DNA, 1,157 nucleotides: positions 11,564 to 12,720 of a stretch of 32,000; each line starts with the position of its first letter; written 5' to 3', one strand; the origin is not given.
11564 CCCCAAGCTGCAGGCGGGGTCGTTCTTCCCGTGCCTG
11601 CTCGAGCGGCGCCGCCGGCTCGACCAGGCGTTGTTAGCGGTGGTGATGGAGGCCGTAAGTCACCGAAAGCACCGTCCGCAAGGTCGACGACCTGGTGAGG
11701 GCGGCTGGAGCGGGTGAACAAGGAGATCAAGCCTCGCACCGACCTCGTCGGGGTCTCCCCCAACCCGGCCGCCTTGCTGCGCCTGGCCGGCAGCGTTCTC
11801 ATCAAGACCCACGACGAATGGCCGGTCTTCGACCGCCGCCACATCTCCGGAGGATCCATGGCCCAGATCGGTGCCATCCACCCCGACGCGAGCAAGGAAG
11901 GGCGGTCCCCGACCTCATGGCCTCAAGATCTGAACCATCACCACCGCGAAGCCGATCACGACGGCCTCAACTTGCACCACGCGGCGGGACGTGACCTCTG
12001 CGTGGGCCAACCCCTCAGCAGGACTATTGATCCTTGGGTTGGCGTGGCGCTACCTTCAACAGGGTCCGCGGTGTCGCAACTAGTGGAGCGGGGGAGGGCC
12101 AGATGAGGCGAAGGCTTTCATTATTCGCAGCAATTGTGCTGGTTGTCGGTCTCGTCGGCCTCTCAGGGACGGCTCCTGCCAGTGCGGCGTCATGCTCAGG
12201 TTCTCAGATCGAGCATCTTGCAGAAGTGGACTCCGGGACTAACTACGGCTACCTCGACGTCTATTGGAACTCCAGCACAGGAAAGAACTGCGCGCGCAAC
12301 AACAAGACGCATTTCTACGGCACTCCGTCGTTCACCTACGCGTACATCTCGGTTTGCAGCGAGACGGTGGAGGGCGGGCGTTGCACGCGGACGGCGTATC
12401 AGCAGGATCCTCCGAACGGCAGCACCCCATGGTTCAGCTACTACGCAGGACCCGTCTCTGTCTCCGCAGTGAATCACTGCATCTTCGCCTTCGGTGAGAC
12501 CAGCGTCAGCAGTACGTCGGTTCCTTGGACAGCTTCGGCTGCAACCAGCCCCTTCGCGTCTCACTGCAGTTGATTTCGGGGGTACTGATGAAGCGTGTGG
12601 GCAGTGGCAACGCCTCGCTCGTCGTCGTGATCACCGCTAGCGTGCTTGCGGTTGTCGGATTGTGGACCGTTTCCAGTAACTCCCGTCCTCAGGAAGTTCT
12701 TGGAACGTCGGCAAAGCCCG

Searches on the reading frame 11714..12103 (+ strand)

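Call 23: search_protein_families(library=pfam, proteins=[window:11714-12103:+], max_evalue=0.001)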
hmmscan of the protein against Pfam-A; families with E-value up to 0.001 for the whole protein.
window:11714-12103:+ (130 aa): 1 family
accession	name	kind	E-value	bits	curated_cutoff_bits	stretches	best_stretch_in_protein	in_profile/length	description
PF00872.24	Transposase_mut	-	0.00026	20.4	21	1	1-36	341-376/379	Transposase, Mutator family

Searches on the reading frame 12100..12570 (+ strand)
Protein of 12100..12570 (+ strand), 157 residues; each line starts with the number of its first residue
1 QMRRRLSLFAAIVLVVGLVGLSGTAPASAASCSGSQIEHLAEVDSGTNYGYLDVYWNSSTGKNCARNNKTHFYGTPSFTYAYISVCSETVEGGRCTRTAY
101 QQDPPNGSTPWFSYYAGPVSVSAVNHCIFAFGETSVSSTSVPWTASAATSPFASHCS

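Call 6: search_protein_families(library=pfam, proteins=[window:12100-12570:+], max_evalue=1)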
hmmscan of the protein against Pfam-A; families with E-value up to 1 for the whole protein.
window:12100-12570:+ (157 aa): 0 families

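Call 7: search_protein_families(library=ncbifam, proteins=[window:12100-12570:+], max_evalue=1)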
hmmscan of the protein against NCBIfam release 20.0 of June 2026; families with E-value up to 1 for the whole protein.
window:12100-12570:+ (157 aa): 1 family
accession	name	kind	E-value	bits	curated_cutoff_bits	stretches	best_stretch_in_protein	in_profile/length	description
NF041538.1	PEP_EDSA_1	subfamily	0.053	13.2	100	1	8-111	4-98/307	EDSAP-1 family PEP-CTERM protein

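Call 55: search_protein_families(library=padloc, proteins=[window:12100-12570:+], max_evalue=0.01)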
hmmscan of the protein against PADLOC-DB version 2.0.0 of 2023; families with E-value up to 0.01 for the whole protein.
window:12100-12570:+ (157 aa): 0 families

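Call 89: search_dna_similar(query=window:12100-12570:+, collection=plasmids, mode=protein, max_evalue=0.001, max_rows=8)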
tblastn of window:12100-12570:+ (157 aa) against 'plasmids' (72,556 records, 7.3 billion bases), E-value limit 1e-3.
Records with a match: 4; places in all: 4; records where one place covers at least 80% of the query: 3.
Best place of each record, by identity: <60% 4.
By first word of the organism name: Streptomyces 3; Nonomuraea 1.
By predicted mobility (MOB-suite, as given by PLSDB): non-mobilizable 4.
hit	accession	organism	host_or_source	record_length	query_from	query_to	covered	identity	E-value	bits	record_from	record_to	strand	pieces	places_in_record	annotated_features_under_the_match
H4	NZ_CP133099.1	Streptomyces rochei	pure culture,soil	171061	3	149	94%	32.9%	8e-5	49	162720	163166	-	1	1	none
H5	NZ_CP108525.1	Streptomyces zaomyceticus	-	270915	1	132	84%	35.9%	2e-5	50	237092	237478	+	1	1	hypothetical protein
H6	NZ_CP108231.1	Streptomyces zaomyceticus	-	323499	1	132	84%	35.5%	2e-5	50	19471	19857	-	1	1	hypothetical protein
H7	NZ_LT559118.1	Nonomuraea gerenzanensis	-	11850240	26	128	66%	36.9%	2e-12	71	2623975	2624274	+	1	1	none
